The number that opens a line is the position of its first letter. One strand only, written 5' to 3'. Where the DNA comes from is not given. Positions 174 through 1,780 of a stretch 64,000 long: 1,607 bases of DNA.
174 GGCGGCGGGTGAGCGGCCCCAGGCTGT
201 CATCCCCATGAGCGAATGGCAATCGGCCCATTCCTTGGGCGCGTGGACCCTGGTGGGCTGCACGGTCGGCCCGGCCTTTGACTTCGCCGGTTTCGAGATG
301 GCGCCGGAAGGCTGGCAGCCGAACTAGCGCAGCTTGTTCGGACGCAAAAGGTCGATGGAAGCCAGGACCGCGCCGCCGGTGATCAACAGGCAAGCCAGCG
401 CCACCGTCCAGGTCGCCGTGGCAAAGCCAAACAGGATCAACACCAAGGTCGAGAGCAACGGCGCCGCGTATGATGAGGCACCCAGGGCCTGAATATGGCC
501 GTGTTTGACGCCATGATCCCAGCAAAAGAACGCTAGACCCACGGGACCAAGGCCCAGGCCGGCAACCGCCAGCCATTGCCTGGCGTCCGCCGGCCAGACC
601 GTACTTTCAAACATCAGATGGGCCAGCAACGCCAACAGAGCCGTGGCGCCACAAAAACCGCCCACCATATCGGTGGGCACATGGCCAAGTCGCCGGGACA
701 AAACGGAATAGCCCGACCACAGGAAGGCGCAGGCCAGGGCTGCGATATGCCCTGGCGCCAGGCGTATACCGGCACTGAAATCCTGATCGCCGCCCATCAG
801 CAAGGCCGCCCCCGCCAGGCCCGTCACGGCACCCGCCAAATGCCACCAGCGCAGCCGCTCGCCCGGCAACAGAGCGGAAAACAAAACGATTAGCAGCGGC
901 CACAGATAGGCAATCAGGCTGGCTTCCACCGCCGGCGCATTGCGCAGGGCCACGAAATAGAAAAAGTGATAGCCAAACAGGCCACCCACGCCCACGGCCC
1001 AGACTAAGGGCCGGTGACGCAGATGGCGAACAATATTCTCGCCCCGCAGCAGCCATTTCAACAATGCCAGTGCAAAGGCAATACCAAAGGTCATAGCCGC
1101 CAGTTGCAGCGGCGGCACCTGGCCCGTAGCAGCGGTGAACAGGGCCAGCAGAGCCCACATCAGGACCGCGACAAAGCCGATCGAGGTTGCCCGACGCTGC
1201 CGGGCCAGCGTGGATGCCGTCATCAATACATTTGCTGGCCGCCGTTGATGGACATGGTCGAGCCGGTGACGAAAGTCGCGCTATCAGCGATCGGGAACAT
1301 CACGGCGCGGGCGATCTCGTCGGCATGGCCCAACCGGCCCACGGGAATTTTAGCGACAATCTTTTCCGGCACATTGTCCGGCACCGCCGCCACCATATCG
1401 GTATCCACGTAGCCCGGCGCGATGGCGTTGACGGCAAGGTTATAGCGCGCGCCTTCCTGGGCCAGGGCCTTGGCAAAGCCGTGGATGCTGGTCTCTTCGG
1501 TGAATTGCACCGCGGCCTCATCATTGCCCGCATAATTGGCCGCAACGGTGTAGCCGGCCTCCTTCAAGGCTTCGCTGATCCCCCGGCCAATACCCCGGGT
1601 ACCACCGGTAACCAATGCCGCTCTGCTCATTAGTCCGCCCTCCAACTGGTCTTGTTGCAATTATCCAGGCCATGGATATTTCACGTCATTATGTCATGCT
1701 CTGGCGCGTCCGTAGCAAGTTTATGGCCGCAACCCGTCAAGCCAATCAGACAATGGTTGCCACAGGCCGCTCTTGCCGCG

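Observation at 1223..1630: phaB reduced to an in-frame remnant lacking the catalytic core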

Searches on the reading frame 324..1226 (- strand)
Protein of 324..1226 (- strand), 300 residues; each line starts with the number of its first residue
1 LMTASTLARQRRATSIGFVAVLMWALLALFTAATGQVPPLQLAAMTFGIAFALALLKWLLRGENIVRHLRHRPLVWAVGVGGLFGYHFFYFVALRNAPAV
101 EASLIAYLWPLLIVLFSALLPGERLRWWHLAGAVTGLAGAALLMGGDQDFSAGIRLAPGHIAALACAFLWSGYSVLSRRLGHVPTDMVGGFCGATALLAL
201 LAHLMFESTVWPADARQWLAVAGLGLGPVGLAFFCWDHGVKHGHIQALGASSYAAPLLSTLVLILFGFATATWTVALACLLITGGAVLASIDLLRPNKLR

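Call 3: search_protein_families(library=pfam, proteins=[window:324-1226:-], max_evalue=0.01)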
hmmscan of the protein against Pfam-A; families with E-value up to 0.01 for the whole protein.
window:324-1226:- (300 aa): 1 family
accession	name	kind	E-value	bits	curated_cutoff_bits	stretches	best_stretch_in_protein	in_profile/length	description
PF00892.27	EamA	-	1.8e-28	99.9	28.2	2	16-144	6-134/135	EamA-like transporter family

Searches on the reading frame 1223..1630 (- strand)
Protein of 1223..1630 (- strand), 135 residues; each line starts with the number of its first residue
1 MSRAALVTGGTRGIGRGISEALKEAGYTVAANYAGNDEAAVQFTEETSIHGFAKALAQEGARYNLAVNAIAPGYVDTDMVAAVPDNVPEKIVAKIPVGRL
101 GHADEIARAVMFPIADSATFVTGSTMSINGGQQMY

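Call 3: search_protein_families(library=pfam, proteins=[window:1223-1630:-], max_evalue=0.01)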
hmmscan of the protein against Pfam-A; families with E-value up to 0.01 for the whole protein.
window:1223-1630:- (135 aa): 3 families
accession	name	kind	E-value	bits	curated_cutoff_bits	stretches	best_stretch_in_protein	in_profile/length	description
PF13561.12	adh_short_C2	-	1.6e-22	80.7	27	1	49-131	150-234/236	Enoyl-(Acyl carrier protein) reductase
PF00106.31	adh_short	-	1.3e-15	57.9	26.6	2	49-85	156-192/195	short chain dehydrogenase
PF23441.1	SDR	-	3.9e-05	23.6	27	0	43-131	164-254/258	SDR-like rossmann domain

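Call 4: search_protein_families(library=ncbifam, proteins=[window:1223-1630:-], max_evalue=0.001)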
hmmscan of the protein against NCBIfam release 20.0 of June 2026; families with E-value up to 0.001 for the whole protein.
window:1223-1630:- (135 aa): 174 families (the best 25 are shown)
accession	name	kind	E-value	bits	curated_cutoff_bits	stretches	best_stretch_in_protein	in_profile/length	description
TIGR01829.1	AcAcCoA_reduct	subfamily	3.5e-45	154.5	302.1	2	48-134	156-242/242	acetoacetyl-CoA reductase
NF009464.0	PRK12824.1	subfamily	5.5e-41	140.8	269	2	48-134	158-244/245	3-oxoacyl-ACP reductase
NF009546.0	PRK12935.1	equivalog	1.8e-33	116.1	418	2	48-134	162-247/247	acetoacetyl-CoA reductase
TIGR01830.1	3oxo_ACP_reduc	equivalog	9.7e-33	113.8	297.75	2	48-131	154-237/239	3-oxoacyl-[acyl-carrier-protein] reductase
NF047420.2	EF_P_mod_YmfI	equivalog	2.3e-31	109.4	238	2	48-131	151-234/236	elongation factor P 5-aminopentanone reductase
NF004197.0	PRK05653.1-1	equivalog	2.4e-31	109.3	332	2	48-134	162-248/249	3-oxoacyl-ACP reductase FabG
NF009466.0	PRK12826.1-2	subfamily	6e-31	107.8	222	2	48-134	160-246/248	3-oxoacyl-ACP reductase FabG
NF004199.0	PRK05653.1-4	equivalog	3e-30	105.6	301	2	48-134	161-247/247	3-oxoacyl-ACP reductase FabG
NF053542.1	FlxB_rubin_SDR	equivalog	4.5e-30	105.2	340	2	48-131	158-238/239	flexirubin biosynthesis SDR family reductase FlxB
NF004198.0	PRK05653.1-3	equivalog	1.1e-29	103.6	296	1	47-134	161-248/248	3-oxoacyl-ACP reductase FabG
NF009548.0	PRK12938.1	equivalog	1.1e-27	97.4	472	1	44-134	155-245/246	3-ketoacyl-ACP reductase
NF042966.1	AcAcCoAred_PhaB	equivalog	1.7e-27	96.5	436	1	46-131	151-237/240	acetoacetyl-CoA reductase PhaB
NF004200.0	PRK05653.1-5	equivalog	5.1e-27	95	273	2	47-131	158-240/242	3-oxoacyl-ACP reductase FabG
NF040605.2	mycolic_FabG1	exception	2.4e-24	86.5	420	2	45-134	142-231/233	3-oxoacyl-ACP reductase FabG1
NF005067.0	PRK06484.1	equivalog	3e-24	85.5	713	1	49-135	165-254/524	short chain dehydrogenase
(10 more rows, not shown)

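Call 5: find_homologous_proteins(query=window:1223-1630:-, max_evalue=1e-10)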
Query window:1223-1630:- (135 aa): 3750 proteins with E <= 1e-10 among 4508 candidates; the best 120 are listed.
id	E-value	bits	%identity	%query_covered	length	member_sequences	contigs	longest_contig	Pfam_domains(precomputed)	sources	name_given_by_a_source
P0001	7.0e-79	280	99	100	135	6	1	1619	PF13561.13,PF00106.32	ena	-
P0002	1.0e-76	273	98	100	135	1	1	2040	PF13561.13,PF23441.1,PF00106.32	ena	-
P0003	3.0e-64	233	86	97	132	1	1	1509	PF13561.13,PF00106.32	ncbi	-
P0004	1.3e-63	230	84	100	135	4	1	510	PF13561.13,PF00106.32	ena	-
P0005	3.2e-54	200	72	67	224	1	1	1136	PF08659.17,PF13561.13,PF23441.1,PF00106.32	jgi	jgi:acetoacetyl-CoA reductase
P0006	3.4e-54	200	59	94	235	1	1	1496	PF08659.17,PF13561.13,PF23441.1,PF00106.32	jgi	jgi:acetoacetyl-CoA reductase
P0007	6.2e-53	196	60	86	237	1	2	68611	PF08659.17,PF13561.13,PF23441.1,PF00106.32,PF01370.28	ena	-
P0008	4.7e-52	193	58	100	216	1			PF08659.17,PF13561.13,PF23441.1,PF00106.32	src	-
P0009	5.6e-52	193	60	93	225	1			PF08659.17,PF13561.13,PF23441.1,PF00106.32,PF01370.28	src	-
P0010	9.1e-52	192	71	67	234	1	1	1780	PF08659.17,PF13561.13,PF00106.32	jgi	jgi:acetoacetyl-CoA reductase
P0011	1.5e-51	191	86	67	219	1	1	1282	PF08659.17,PF13561.13,PF23441.1,PF00106.32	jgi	jgi:acetoacetyl-CoA reductase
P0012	2.2e-51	191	69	67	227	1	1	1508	PF08659.17,PF13561.13,PF23441.1,PF00106.32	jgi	jgi:acetoacetyl-CoA reductase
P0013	7.7e-51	189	58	100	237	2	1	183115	PF08659.17,PF13561.13,PF23441.1,PF00106.32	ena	-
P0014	8.0e-51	189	56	89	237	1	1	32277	PF08659.17,PF13561.13,PF23441.1,PF00106.32,PF01370.28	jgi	-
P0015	9.4e-51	189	74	67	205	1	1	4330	PF08659.17,PF13561.13,PF00106.32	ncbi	-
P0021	2.3e-50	188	75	100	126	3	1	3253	PF13561.13,PF00106.32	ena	-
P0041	2.4e-49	184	73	100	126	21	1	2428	PF13561.13,PF23441.1,PF00106.32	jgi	-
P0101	1.2e-47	179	67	100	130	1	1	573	PF13561.13,PF00106.32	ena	-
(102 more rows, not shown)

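Call 10: find_encoding_contigs(protein=P0003, flank=5000)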
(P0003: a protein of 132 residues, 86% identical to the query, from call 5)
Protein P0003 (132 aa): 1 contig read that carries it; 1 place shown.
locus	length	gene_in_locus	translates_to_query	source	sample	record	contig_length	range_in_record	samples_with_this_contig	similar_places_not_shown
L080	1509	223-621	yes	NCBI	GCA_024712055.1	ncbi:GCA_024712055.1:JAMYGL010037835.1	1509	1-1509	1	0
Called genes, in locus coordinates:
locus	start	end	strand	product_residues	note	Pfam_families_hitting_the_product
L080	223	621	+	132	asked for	PF13561:adh_short_C2, PF00106:adh_short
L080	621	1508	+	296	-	?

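Call 11: find_encoding_contigs(protein=P0004, flank=5000)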
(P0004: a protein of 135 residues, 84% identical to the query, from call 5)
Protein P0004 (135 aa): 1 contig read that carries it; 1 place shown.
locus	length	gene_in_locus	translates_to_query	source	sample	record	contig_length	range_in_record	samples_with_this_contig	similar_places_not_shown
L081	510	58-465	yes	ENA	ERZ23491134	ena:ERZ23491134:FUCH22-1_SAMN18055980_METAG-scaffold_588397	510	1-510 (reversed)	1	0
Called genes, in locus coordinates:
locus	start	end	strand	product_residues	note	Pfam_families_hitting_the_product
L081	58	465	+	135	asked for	PF00106:adh_short, PF13561:adh_short_C2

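Call 12: find_encoding_contigs(protein=P0041, flank=5000)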
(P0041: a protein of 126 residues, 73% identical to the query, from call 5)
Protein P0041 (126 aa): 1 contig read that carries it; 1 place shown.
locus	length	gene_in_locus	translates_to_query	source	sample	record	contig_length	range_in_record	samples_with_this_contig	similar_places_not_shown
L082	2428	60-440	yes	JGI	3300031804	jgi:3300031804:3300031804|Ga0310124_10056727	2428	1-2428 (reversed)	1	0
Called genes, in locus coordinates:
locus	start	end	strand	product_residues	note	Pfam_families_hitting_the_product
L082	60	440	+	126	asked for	PF23441:SDR (weak), PF00106:adh_short, PF13561:adh_short_C2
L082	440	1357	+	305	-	PF00892:EamA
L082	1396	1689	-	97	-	PF01769:MgtE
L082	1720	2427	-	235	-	?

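Call 13: find_encoding_contigs(protein=P0021, flank=5000)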
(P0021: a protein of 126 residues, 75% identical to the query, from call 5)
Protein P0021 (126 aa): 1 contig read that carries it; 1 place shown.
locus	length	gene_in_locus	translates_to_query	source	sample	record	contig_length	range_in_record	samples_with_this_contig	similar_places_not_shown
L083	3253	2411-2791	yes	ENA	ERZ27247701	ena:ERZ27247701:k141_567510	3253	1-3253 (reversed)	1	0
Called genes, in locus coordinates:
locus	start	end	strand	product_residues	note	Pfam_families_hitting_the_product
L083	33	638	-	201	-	PF07879:PHB_acc_N, PF05233:PHB_acc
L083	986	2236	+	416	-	PF00561:Abhydrolase_1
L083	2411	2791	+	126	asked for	PF00106:adh_short, PF13561:adh_short_C2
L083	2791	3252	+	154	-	?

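Call 14: find_encoding_contigs(protein=P0101, flank=5000)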
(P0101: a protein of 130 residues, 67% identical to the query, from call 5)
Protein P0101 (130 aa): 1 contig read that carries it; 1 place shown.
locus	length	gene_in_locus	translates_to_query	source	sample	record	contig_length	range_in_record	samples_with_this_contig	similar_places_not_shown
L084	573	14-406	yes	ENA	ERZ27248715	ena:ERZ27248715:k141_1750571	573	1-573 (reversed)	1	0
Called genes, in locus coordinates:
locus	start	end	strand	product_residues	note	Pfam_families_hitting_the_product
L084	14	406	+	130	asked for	PF13561:adh_short_C2, PF00106:adh_short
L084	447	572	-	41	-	?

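Call 15: find_encoding_contigs(protein=P0011, flank=5000)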
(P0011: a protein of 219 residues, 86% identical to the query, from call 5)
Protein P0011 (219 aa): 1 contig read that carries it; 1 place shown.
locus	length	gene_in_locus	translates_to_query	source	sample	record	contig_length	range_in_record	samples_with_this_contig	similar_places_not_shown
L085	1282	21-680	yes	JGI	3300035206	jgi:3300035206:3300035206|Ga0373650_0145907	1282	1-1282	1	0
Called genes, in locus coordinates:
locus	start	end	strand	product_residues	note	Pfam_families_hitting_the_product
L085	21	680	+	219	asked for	PF00106:adh_short, PF08659:KR, PF13561:adh_short_C2, PF23441:SDR (weak)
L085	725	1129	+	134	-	PF02627:CMD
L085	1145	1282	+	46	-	?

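Call 16: find_encoding_contigs(protein=P0001, flank=5000)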
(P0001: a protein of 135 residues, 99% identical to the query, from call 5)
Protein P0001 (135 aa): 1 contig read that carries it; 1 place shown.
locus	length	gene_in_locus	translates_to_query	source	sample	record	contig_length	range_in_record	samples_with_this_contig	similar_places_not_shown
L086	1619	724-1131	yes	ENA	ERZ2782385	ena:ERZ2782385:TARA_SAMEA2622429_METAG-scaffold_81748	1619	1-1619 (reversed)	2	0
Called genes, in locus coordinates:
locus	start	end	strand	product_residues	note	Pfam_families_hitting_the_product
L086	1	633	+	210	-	?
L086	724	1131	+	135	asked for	PF00106:adh_short (weak), PF13561:adh_short_C2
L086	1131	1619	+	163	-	?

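Call 23: list_cluster_members(proteins=[P0001, P0004, P0021, P0041, P0003, P0002])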
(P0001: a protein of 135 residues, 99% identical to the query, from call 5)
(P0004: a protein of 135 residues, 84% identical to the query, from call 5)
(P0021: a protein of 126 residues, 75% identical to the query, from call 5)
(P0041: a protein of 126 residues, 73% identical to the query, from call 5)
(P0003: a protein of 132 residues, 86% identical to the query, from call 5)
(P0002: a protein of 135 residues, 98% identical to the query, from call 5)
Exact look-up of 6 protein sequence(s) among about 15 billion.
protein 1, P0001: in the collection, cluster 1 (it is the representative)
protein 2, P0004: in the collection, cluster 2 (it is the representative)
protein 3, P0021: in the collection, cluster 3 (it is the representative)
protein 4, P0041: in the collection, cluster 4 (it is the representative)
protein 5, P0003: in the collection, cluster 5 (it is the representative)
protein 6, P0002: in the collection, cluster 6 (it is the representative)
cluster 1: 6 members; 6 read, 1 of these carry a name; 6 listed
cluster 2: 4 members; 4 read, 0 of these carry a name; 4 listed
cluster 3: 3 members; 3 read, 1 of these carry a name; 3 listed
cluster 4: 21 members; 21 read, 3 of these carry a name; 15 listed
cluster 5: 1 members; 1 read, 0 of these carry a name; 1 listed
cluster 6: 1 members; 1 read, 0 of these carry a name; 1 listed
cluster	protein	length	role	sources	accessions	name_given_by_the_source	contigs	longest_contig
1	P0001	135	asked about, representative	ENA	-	-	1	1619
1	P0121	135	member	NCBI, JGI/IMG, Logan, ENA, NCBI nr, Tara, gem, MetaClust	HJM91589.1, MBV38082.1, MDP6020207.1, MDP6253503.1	MAG: SDR family oxidoreductase [Alphaproteobacteria bacterium] | acetoacetyl-CoA reductase | hypothetical protein [Rhodospirillaceae bacterium]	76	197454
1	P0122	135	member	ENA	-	-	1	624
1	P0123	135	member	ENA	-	-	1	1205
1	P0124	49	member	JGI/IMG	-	-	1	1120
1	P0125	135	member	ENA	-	-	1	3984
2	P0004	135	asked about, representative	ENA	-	-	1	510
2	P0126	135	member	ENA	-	-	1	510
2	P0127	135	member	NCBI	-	-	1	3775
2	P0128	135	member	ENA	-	-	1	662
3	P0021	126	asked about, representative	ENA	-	-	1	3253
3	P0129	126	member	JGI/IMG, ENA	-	acetoacetyl-CoA reductase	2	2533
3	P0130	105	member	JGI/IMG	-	-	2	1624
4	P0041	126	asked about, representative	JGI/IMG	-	-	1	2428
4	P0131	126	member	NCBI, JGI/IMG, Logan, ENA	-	acetoacetyl-CoA reductase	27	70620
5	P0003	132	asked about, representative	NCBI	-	-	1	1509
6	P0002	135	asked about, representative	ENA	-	-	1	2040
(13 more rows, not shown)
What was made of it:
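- It is conserved as an ORF in a widespread lineage (call 23).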

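Call 37: predict_structure(alignment_id=A1)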
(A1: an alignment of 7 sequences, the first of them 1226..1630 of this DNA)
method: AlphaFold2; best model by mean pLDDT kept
length: 135 residues; sequences in the alignment: 7
mean_pLDDT: 42.5   pTM: 0.38
mean pLDDT of the five models: 42.5, 38.7, 37.6, 36.7, 33.5
residues with pLDDT >= 90: 0; 70-90: 0; 50-70: 30; < 50: 105
segments of 3 or more residues with pLDDT < 50: 4-6, 8-14, 31-51, 64-84, 86-135
pLDDT, mean of each block of 10 residues (from residue 1): 48 52 59 41 39 52 47 32 45 39 34 39 35 26
secondary structure, 60 per line:
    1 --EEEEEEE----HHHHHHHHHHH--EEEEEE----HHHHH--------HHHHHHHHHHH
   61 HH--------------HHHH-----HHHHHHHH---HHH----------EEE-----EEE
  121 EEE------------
elements in order: E3-9 H14-24 E27-32 H37-41 H50-62 H77-80 H86-93 E110-112 E118-123
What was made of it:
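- The AlphaFold model of the short form has mean pLDDT 42.5: call 37. No confident fold is predicted (call 37).
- Tried and rejected: AlphaFold on the short forms gave pLDDT 42.5 (call 37).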
